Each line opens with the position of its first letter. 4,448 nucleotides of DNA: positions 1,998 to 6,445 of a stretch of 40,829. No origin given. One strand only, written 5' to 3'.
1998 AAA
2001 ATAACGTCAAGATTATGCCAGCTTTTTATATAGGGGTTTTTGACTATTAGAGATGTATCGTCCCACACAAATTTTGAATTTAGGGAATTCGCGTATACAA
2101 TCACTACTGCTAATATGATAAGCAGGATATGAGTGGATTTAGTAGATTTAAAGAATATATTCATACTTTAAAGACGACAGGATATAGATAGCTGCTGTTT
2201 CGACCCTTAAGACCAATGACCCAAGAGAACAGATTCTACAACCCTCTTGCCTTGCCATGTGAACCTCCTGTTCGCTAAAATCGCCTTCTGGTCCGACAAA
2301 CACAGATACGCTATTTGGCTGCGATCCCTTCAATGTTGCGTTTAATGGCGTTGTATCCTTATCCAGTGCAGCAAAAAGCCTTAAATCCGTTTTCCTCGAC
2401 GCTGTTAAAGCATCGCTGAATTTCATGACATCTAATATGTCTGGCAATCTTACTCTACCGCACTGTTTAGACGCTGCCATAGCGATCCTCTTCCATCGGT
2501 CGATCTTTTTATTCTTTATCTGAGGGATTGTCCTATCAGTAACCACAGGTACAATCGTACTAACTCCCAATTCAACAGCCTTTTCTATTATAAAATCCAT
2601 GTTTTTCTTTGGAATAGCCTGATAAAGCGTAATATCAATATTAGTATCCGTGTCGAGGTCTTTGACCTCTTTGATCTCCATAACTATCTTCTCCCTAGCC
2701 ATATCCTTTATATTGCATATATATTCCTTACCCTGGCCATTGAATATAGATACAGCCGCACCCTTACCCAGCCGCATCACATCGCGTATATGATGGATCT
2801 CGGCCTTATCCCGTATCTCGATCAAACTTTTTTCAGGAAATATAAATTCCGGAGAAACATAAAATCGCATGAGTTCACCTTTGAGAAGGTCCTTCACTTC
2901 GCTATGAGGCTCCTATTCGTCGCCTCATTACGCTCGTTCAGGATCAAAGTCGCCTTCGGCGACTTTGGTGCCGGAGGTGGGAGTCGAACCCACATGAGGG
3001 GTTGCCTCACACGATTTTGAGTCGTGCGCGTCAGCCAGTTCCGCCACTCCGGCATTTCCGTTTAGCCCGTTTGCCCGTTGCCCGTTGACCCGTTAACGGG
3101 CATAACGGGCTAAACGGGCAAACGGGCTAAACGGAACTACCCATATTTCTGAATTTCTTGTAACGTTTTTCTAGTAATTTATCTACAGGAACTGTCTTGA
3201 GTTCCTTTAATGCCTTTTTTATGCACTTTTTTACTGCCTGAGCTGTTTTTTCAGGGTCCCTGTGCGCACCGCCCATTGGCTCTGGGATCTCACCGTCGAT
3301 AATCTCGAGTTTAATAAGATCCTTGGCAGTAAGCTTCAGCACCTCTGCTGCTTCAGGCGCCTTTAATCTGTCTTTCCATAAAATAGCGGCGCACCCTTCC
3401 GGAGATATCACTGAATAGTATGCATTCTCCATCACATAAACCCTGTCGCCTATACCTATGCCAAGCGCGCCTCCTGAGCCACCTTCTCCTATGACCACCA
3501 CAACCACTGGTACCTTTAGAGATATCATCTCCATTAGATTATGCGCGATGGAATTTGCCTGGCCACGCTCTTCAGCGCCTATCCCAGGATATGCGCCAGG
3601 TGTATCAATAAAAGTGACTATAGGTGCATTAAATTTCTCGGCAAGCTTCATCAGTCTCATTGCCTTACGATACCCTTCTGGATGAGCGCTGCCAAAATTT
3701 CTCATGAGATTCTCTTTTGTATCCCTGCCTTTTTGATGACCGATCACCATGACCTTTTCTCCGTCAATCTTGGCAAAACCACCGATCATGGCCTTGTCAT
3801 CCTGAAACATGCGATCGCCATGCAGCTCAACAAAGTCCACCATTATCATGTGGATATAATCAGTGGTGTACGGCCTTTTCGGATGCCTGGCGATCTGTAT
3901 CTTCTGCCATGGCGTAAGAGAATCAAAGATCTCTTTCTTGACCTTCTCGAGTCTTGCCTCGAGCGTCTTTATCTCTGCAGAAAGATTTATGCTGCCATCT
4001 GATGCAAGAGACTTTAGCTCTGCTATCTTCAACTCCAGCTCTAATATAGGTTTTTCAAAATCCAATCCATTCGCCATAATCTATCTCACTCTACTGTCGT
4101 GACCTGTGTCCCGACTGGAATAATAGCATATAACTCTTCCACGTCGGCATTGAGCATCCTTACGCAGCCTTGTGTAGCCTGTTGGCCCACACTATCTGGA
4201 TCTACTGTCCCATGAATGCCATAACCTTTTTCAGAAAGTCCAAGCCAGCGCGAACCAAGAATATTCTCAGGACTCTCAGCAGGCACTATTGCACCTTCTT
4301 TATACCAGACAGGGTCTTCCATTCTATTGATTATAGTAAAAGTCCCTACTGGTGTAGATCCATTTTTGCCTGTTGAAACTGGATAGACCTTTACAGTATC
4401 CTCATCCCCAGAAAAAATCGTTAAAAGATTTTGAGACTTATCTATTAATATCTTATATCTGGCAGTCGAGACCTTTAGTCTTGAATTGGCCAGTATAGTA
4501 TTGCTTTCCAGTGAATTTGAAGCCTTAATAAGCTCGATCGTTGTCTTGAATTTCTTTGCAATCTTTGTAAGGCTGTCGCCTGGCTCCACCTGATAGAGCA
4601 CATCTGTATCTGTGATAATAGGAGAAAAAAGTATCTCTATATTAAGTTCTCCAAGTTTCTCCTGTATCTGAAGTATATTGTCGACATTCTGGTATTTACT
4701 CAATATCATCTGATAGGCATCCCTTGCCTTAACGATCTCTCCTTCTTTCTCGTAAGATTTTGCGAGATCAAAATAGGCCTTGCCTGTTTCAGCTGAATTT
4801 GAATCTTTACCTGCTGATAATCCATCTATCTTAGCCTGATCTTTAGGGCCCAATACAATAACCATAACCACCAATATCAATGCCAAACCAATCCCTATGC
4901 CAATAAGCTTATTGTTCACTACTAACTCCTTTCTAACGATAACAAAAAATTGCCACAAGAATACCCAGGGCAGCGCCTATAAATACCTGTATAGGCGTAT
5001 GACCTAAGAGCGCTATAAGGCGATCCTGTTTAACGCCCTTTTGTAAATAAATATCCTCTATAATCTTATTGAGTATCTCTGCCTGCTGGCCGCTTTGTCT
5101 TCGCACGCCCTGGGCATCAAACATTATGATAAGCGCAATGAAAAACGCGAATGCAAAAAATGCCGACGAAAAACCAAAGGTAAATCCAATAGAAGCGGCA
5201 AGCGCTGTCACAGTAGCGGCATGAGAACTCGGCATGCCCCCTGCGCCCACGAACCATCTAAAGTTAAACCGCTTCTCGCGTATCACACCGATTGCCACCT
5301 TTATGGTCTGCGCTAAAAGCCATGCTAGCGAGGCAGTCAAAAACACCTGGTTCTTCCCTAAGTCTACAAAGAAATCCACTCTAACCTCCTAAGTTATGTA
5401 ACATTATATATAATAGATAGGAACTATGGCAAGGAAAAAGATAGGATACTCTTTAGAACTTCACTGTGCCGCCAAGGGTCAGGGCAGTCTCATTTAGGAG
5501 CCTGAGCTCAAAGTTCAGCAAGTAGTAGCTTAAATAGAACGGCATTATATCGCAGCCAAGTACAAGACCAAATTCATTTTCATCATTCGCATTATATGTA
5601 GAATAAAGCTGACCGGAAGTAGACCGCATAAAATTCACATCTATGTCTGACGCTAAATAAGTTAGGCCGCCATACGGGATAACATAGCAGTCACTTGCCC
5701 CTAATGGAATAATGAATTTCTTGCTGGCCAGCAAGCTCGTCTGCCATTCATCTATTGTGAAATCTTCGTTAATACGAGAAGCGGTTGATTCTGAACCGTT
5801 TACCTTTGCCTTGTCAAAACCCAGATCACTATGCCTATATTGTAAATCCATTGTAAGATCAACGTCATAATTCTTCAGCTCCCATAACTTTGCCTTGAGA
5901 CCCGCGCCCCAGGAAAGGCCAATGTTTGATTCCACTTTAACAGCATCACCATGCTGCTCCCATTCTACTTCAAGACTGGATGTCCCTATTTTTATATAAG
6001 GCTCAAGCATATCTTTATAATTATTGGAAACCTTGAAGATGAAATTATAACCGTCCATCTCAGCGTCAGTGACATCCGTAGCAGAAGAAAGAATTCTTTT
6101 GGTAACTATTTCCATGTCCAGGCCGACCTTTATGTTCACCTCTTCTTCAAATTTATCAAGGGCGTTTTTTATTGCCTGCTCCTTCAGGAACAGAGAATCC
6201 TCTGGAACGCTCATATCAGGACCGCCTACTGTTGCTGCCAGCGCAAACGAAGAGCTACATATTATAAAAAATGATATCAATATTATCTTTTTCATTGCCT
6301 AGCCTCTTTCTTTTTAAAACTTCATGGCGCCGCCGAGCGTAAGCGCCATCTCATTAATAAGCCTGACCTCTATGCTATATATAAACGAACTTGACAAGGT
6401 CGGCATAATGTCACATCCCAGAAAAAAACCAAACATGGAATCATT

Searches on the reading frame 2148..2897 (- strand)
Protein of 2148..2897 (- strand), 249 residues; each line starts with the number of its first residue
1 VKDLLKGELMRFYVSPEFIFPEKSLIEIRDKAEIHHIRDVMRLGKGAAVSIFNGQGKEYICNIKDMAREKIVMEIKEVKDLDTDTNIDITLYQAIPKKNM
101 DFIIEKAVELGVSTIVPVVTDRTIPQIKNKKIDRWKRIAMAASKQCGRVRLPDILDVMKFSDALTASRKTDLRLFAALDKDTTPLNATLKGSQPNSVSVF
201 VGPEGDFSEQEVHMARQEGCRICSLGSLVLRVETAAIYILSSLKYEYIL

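Call 85: search_protein_families(library=ncbifam, proteins=[window:2148-2897:-], max_evalue=0.00001)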
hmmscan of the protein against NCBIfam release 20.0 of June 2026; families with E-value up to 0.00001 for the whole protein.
window:2148-2897:- (249 aa): 23 families
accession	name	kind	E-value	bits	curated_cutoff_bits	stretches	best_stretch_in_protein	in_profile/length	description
NF008692.0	PRK11713.1-5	equivalog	1.4e-58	198.2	196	1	11-245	5-241/246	16S rRNA (uracil(1498)-N(3))-methyltransferase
TIGR00046.1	TIGR00046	subfamily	2.4e-54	184.2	41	1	11-246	3-236/240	RsmE family RNA methyltransferase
NF008709.0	PRK11713.7-4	equivalog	3.3e-53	180.6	292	1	11-247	3-242/246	16S rRNA (uracil(1498)-N(3))-methyltransferase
NF008697.0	PRK11713.4-1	equivalog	2.2e-48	164.7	234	1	9-243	4-239/250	16S rRNA (uracil(1498)-N(3))-methyltransferase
NF008707.0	PRK11713.7-2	equivalog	4.1e-48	163.8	327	1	5-246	7-252/255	16S rRNA (uracil(1498)-N(3))-methyltransferase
NF008694.0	PRK11713.3-2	equivalog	3.8e-45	154.1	234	1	11-245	9-239/245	16S rRNA (uracil(1498)-N(3))-methyltransferase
NF008705.0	PRK11713.6-4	equivalog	1.9e-44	151.7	343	1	12-241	4-232/248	16S rRNA (uracil(1498)-N(3))-methyltransferase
NF008696.0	PRK11713.3-5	equivalog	7.5e-43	146.7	234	1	29-241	23-236/248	16S rRNA (uracil(1498)-N(3))-methyltransferase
NF008691.0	PRK11713.1-4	equivalog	9.9e-42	142.8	279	1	22-247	13-248/252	16S rRNA (uracil(1498)-N(3))-methyltransferase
NF008690.0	PRK11713.1-1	equivalog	1.2e-39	136.2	342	1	23-245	15-237/243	16S rRNA (uracil(1498)-N(3))-methyltransferase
NF008704.0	PRK11713.6-3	equivalog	2.9e-38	131.5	216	1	29-247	16-224/227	16S rRNA (uracil(1498)-N(3))-methyltransferase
NF008693.0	PRK11713.2-3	equivalog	9.9e-37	126.5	210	1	30-243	21-238/246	16S rRNA (uracil(1498)-N(3))-methyltransferase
NF008711.0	PRK11713.7-6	equivalog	2e-36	125.9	304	1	33-241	22-236/244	16S rRNA (uracil(1498)-N(3))-methyltransferase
NF008702.0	PRK11713.6-1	equivalog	2.2e-36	125.3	269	1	30-238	19-224/235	16S rRNA (uracil(1498)-N(3))-methyltransferase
NF008706.0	PRK11713.7-1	equivalog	2.3e-36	125.7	273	1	32-242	20-225/232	16S rRNA (uracil(1498)-N(3))-methyltransferase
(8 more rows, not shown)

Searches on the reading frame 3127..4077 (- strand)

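Call 8: search_protein_families(library=pfam, proteins=[window:3127-4077:-], max_evalue=0.0001)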
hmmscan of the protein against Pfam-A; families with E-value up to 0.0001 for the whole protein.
window:3127-4077:- (316 aa): 2 families
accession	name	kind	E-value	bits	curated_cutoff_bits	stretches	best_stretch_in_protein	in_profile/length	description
PF03255.19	ACCA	-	8.6e-152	505.1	23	1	5-313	2-310/310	Acetyl co-enzyme A carboxylase carboxyltransferase-like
PF01039.27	Carboxyl_trans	-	3.6e-20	72.5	22.3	1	94-245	281-428/493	Carboxyl transferase domain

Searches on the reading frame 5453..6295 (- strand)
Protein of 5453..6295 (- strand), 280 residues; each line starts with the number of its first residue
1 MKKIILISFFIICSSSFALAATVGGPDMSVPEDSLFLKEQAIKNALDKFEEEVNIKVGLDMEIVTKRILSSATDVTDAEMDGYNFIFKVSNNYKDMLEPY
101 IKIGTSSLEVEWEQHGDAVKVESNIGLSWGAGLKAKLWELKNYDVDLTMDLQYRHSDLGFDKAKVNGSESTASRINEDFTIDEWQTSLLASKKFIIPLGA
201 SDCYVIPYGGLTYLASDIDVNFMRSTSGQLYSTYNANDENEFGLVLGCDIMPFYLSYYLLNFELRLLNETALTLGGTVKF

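Call 8: search_protein_families(library=pfam, proteins=[window:5453-6295:-], max_evalue=0.0001)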
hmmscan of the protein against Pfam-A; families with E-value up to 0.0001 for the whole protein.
window:5453-6295:- (280 aa): 1 family
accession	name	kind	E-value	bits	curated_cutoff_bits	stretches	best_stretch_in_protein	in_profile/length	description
PF13505.12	OMP_b-brl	-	3.3e-05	24.6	28.7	0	77-166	79-165/175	Outer membrane protein beta-barrel domain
